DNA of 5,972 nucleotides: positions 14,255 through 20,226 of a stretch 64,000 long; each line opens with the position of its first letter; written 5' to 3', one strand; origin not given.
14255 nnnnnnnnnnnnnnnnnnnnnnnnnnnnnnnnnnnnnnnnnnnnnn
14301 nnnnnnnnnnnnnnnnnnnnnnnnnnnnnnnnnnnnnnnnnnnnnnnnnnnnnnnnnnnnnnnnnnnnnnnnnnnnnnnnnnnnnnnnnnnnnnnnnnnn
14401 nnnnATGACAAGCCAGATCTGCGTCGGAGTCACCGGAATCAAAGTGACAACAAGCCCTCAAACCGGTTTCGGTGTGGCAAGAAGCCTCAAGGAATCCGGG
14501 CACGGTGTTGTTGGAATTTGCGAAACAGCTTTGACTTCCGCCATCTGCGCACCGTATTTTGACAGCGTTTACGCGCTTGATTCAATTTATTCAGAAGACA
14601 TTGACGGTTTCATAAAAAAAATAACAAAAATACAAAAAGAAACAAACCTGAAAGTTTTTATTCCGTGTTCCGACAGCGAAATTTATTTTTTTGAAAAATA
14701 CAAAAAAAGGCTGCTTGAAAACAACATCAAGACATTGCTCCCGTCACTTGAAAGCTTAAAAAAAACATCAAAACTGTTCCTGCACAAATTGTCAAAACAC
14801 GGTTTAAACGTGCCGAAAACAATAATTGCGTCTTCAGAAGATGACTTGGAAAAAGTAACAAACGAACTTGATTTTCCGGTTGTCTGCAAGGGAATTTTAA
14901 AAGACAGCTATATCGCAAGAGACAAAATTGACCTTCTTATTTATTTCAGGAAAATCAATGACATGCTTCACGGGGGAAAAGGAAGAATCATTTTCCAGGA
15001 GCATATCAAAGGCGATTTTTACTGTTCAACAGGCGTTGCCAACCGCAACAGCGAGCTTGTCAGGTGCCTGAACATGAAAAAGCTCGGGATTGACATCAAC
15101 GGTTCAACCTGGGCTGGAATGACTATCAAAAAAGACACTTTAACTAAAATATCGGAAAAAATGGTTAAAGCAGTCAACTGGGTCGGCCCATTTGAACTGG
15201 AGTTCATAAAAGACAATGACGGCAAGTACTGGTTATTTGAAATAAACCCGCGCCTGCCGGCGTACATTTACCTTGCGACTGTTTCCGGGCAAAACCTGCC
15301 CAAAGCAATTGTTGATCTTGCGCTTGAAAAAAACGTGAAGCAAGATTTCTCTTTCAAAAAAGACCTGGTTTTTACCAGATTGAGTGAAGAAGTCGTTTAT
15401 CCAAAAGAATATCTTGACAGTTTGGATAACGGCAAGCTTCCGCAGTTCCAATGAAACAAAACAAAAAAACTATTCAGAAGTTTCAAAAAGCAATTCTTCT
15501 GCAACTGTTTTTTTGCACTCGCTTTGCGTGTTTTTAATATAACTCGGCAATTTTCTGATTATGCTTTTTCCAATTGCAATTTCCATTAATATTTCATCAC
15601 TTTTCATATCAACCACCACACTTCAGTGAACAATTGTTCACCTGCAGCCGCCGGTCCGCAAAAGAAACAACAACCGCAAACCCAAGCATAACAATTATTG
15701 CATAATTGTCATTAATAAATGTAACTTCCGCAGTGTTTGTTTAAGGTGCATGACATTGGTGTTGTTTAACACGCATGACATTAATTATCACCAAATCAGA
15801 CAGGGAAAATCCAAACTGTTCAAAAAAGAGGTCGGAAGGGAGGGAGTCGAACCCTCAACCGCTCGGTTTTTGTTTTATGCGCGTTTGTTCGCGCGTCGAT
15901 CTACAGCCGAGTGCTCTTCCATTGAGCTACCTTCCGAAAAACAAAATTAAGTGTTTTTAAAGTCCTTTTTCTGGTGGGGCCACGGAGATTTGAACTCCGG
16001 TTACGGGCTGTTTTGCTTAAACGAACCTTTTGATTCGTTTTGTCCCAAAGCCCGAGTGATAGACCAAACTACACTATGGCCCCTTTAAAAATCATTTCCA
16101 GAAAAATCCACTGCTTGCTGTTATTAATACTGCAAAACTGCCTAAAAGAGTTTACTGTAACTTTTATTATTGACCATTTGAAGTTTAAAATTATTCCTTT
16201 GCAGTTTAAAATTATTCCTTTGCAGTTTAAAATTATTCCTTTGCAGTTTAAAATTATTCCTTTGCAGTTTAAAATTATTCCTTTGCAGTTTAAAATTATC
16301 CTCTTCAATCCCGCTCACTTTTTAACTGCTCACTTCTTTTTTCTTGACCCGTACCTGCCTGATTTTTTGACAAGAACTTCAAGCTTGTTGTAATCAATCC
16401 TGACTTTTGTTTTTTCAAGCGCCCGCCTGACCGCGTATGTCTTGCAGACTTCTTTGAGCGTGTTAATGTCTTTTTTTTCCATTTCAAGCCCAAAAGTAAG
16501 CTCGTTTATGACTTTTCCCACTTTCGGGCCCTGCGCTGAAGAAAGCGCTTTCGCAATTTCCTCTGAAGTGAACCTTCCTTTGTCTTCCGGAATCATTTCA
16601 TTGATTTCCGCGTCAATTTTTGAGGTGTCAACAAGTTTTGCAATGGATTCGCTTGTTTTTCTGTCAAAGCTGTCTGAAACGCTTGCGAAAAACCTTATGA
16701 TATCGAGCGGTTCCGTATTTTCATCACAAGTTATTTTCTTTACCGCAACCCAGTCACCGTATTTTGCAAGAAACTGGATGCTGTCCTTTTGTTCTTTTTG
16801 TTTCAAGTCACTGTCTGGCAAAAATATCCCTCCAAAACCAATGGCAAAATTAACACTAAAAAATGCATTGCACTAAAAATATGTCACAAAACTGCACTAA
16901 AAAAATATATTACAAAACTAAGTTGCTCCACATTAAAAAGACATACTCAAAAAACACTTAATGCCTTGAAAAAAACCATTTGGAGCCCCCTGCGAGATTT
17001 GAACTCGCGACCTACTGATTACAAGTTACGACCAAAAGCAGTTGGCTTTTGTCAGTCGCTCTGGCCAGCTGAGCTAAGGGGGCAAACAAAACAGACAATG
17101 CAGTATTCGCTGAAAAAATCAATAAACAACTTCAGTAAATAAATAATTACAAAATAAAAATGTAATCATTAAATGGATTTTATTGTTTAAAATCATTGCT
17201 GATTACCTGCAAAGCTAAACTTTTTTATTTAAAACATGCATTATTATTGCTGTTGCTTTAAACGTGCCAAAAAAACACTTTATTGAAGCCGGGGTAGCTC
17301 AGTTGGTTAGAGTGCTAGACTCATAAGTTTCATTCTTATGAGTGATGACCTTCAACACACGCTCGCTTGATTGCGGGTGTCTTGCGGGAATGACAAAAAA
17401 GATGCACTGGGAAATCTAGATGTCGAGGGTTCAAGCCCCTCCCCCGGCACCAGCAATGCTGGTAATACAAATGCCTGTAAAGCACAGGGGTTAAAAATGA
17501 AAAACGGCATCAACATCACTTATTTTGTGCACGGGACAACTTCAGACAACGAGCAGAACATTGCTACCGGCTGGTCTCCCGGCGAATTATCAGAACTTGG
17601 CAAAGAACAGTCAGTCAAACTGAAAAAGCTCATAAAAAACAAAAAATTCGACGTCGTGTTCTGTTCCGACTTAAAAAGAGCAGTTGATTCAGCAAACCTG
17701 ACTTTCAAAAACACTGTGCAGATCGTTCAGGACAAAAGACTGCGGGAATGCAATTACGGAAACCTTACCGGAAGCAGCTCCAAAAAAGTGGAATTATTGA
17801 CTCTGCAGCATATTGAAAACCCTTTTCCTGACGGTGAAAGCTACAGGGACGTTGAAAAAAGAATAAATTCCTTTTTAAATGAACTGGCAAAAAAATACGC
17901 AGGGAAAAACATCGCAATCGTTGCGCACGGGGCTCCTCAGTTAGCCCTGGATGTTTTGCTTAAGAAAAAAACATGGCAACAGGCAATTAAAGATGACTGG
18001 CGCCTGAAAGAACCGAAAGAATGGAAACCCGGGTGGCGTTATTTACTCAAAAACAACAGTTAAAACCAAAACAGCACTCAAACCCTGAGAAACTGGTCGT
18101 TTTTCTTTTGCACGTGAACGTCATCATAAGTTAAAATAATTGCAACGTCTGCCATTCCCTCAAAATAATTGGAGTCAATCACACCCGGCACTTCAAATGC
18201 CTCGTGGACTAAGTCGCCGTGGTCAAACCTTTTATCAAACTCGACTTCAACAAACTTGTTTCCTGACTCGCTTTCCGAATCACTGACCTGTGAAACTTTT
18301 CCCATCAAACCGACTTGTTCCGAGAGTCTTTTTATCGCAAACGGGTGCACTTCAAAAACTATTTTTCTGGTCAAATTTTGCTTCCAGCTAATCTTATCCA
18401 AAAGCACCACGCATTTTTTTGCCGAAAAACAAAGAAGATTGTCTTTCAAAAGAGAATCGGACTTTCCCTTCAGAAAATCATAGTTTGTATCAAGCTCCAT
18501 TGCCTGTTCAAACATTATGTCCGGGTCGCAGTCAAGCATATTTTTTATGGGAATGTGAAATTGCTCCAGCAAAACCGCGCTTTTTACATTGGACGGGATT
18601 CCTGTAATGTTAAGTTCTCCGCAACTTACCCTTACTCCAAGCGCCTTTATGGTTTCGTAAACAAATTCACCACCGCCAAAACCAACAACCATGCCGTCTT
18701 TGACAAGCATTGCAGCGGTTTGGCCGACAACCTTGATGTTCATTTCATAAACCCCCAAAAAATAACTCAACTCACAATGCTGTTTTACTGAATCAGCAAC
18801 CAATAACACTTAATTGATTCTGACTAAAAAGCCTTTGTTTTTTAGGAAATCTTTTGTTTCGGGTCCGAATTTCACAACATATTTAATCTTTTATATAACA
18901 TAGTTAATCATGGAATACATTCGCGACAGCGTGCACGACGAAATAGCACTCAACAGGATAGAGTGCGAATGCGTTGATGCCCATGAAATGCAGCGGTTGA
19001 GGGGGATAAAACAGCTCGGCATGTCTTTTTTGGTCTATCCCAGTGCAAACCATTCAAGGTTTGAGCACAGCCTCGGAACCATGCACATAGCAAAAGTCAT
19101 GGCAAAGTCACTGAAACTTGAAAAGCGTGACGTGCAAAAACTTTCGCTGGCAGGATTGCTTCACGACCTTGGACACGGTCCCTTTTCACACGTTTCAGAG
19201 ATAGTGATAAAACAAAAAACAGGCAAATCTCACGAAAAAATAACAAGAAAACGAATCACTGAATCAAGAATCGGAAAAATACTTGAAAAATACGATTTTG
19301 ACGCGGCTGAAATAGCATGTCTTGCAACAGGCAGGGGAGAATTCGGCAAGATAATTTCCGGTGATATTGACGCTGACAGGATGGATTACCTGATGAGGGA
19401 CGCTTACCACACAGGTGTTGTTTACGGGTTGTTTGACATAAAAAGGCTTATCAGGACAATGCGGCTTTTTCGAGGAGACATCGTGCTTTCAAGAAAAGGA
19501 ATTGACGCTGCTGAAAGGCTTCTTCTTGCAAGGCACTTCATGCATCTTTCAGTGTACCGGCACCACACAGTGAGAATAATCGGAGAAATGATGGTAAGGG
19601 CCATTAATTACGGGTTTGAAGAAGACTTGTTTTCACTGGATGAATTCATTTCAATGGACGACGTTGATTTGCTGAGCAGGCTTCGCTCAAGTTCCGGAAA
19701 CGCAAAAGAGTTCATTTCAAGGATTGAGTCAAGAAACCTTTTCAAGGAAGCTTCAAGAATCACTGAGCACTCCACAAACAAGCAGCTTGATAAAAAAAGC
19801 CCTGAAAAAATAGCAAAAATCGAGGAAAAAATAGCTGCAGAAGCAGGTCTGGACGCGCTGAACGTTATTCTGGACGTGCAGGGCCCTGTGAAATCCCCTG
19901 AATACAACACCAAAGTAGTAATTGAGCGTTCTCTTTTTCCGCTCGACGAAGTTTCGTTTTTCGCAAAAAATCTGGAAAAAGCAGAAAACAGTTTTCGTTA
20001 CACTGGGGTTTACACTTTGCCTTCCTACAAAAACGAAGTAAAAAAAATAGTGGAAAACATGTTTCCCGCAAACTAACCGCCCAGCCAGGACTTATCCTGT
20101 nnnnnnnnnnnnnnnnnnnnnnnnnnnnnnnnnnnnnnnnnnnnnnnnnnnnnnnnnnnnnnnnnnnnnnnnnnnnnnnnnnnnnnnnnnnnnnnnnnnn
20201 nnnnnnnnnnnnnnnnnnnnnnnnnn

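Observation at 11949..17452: tRNA island in which nearly every tRNA is intron-containing, including non-canonical intron positions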

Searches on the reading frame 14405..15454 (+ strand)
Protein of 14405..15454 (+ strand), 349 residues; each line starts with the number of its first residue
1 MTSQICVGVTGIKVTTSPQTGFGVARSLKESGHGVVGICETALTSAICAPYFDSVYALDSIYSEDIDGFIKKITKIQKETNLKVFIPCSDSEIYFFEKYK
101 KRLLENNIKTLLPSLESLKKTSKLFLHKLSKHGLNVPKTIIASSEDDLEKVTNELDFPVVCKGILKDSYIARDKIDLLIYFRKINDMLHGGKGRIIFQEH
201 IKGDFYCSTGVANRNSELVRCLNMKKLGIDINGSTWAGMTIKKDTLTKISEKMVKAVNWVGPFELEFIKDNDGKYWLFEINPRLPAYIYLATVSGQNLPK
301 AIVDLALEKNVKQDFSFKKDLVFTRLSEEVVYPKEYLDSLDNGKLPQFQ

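Call 11: search_protein_families(library=pfam, proteins=[window:14405-15454:+])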
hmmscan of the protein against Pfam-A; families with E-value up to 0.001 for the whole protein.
window:14405-15454:+ (349 aa): 3 families
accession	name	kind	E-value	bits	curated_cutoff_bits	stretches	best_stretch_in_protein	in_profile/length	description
PF15632.11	ATPgrasp_Ter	-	3.3e-08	33.8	29.1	1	242-323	45-125/131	ATP-grasp in the biosynthetic pathway with Ter operon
PF02222.28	ATP-grasp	-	1.6e-05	25.1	27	1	129-283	3-162/179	ATP-grasp domain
PF02655.19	ATP-grasp_3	-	0.00056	20.5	23.2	0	126-284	8-157/160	ATP-grasp domain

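Call 54: find_homologous_proteins(query=window:14405-15454:+, max_evalue=1e-20)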
Query window:14405-15454:+ (349 aa): 38 proteins with E <= 1e-20 among 2738 candidates.
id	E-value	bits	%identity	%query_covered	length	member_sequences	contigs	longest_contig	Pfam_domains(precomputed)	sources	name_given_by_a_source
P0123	2.7e-231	784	100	100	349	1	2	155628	PF15632.12,PF02222.28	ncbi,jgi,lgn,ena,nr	ncbi:MAG: ATP-grasp domain-containing protein [Candidatus Diapherotrites archaeon]|nr:ATP-grasp doma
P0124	5.5e-155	534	68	99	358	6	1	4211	PF15632.12,PF21360.4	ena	-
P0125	2.0e-152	525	67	99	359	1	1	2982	PF15632.12,PF21360.4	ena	-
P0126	5.9e-151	520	67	98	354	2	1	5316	PF21360.4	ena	-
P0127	4.9e-146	504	64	99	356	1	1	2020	PF15632.12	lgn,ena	-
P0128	9.8e-135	467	59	100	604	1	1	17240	PF15632.12,PF00501.35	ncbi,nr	ncbi:MAG: AMP-binding protein, partial [Nanohaloarchaea archaeon]|nr:AMP-binding protein [Candidatus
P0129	6.6e-126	438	55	99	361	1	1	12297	PF15632.12,PF02786.23,PF21360.4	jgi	jgi:carbamoyl-phosphate synthase large subunit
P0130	2.7e-117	410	52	99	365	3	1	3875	PF15632.12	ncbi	-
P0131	1.9e-116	407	61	82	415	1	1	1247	PF15632.12,PF00501.35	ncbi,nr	ncbi:MAG: AMP-binding protein, partial [Candidatus Aenigmarchaeota archaeon]|nr:AMP-binding protein 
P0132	1.9e-112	394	51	98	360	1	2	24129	PF15632.12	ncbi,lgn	-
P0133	1.2e-105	371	51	95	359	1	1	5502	PF15632.12,PF02786.23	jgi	jgi:carbamoyl-phosphate synthase large subunit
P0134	4.3e-105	370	49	98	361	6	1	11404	PF15632.12,PF02222.28,PF02655.20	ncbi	-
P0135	5.3e-105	369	50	94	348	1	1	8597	PF15632.12,PF02222.28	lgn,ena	-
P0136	1.4e-104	368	50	96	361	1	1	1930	PF15632.12,PF21360.4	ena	-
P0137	3.4e-104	367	50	97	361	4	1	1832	PF15632.12,PF02222.28,PF02655.20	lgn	-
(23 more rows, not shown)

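Call 55: find_encoding_contigs(protein=P0126, flank=10000, max_places=2)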
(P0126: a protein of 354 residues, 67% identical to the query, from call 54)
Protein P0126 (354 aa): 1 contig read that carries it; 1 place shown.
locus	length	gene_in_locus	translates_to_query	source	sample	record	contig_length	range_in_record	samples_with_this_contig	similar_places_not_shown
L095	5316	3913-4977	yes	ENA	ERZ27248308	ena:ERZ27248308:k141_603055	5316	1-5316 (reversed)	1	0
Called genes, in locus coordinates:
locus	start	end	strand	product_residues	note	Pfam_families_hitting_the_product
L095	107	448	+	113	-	-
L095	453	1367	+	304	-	PF00850:Hist_deacetyl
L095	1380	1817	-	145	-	PF00583:Acetyltransf_1, PF13673:Acetyltransf_10, PF13508:Acetyltransf_7, PF08445:FR47 (faint)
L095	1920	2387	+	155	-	-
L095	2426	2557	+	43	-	-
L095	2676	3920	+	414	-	PF01168:Ala_racemase_N (weak), PF02784:Orn_Arg_deC_N, PF00278:Orn_DAP_Arg_deC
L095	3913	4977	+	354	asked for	PF21360:PylC-like_N (weak)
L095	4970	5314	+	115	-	?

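Call 56: find_encoding_contigs(protein=P0124, flank=10000, max_places=2)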
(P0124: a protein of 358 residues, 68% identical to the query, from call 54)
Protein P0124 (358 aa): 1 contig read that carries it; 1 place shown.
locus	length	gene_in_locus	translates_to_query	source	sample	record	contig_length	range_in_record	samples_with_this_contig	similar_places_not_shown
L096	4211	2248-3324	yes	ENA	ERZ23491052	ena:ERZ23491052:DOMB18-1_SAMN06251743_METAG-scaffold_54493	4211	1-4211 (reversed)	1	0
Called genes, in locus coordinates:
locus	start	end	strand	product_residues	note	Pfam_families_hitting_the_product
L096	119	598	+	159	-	-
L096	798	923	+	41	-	-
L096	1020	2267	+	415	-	PF00278:Orn_DAP_Arg_deC, PF02784:Orn_Arg_deC_N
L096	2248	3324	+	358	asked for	PF21360:PylC-like_N (weak), PF15632:ATPgrasp_Ter (weak)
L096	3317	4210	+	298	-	?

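Call 57: find_encoding_contigs(protein=P0129, flank=10000, max_places=2)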
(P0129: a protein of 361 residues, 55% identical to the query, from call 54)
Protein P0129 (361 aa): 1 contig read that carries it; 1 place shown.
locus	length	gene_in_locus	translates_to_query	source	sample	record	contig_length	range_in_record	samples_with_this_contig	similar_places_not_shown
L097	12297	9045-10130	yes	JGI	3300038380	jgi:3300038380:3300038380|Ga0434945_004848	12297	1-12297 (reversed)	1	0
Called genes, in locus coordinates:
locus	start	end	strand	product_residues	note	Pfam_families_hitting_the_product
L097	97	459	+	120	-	-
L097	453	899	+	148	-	-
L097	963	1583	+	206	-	PF00025:Arf (faint), PF03193:RsgA_GTPase (faint), PF00735:Septin (weak), PF01926:MMR_HSR1, PF02421:FeoB_N, PF08477:Roc (faint), PF09439:SRPRB (faint), PF00009:GTP_EFTU (weak)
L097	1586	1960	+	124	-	PF09846:OapB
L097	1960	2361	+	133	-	PF09845:OapC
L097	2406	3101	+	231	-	PF02616:SMC_ScpA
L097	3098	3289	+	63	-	-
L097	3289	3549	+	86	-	-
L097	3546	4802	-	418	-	PF00152:tRNA-synt_2 (faint), PF13393:tRNA-synt_His, PF00587:tRNA-synt_2b (weak), PF03129:HGTP_anticodon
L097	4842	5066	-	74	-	-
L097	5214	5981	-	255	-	PF00142:Fer4_NifH (faint), PF01656:CbiA, PF06564:CBP_BcsQ (faint), PF13614:AAA_31, PF10609:ParA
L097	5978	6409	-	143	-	-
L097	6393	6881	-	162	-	-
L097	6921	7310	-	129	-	PF01252:Peptidase_A8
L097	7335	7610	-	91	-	-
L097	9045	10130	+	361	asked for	PF21360:PylC-like_N (weak), PF02786:CPSase_L_D2 (faint), PF15632:ATPgrasp_Ter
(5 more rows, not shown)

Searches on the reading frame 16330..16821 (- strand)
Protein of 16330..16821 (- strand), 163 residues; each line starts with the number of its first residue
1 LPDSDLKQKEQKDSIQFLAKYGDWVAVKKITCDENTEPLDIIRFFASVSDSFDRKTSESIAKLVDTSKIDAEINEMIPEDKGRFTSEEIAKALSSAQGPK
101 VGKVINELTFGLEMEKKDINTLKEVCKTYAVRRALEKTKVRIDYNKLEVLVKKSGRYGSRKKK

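Call 19: search_protein_families(library=pfam, max_evalue=0.01, proteins=[window:16330-16821:-])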
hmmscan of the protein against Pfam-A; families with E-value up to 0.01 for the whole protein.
window:16330-16821:- (163 aa): 1 family
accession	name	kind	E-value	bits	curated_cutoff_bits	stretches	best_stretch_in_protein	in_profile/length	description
PF10869.13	DUF2666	-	6.7e-18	65.7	23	1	13-153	2-134/135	Domain of unknown function (DUF2666)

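Call 49: find_related_loci(query=window:16330-16821:-, collection=metagenome_contigs, flank=4000)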
Query window:16330-16821:- (163 aa) in metagenome_contigs; peptide patterns used: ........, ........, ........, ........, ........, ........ (x = any residue, [..] = any of these).
155 stretches matched a pattern; 2 encode a relative of the query (tblastn E <= 1e-3); 2 distinct loci.
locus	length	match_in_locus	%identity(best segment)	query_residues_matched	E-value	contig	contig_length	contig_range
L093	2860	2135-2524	43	14-149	3e-28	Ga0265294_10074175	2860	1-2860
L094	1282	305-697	40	13-149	1e-27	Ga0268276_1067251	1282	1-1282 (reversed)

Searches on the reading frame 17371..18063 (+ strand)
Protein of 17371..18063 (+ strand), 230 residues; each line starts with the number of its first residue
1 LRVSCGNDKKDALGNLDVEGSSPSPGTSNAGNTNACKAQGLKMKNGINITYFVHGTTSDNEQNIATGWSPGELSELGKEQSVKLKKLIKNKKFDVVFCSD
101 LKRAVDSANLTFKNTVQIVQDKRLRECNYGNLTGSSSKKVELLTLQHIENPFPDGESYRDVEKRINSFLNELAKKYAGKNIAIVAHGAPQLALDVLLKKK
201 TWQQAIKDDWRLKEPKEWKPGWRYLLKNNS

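Call 19: search_protein_families(library=pfam, max_evalue=0.01, proteins=[window:17371-18063:+])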
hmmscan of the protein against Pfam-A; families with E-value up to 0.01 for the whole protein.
window:17371-18063:+ (230 aa): 1 family
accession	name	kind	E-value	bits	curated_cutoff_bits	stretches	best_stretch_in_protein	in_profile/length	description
PF00300.27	His_Phos_1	-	1.1e-30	107.2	21.7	1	54-190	6-151/194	Histidine phosphatase superfamily (branch 1)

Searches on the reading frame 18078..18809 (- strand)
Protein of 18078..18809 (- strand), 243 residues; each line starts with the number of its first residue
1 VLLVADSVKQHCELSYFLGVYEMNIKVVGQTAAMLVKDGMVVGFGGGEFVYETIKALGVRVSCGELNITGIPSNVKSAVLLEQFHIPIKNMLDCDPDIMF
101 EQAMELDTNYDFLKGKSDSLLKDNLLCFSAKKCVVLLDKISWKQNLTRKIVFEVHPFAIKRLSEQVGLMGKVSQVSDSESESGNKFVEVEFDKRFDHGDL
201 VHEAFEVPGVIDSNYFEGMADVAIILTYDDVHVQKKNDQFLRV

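Call 12: search_protein_families(library=pfam, proteins=[window:18078-18809:-])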
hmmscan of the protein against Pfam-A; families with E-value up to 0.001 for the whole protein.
window:18078-18809:- (243 aa): 1 family
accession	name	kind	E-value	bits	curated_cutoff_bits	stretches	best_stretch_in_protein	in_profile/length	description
PF06026.20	Rib_5-P_isom_A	-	1.9e-16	60.6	26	1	70-226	2-169/173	Ribose 5-phosphate isomerase A (phosphoriboisomerase A)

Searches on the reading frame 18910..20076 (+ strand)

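Call 11: search_protein_families(library=pfam, proteins=[window:18910-20076:+])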
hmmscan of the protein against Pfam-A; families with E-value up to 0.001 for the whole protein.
window:18910-20076:+ (388 aa): 3 families
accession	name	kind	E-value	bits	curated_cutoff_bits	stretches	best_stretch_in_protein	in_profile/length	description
PF19276.4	HD_assoc_2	-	3.7e-54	183.9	23.1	1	175-385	1-211/222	HD associated region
PF01966.28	HD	-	2.3e-13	50.9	22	1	50-161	1-113/116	HD domain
PF08668.18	HDOD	-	0.00066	19.7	22.9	0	51-107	96-150/196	HDOD domain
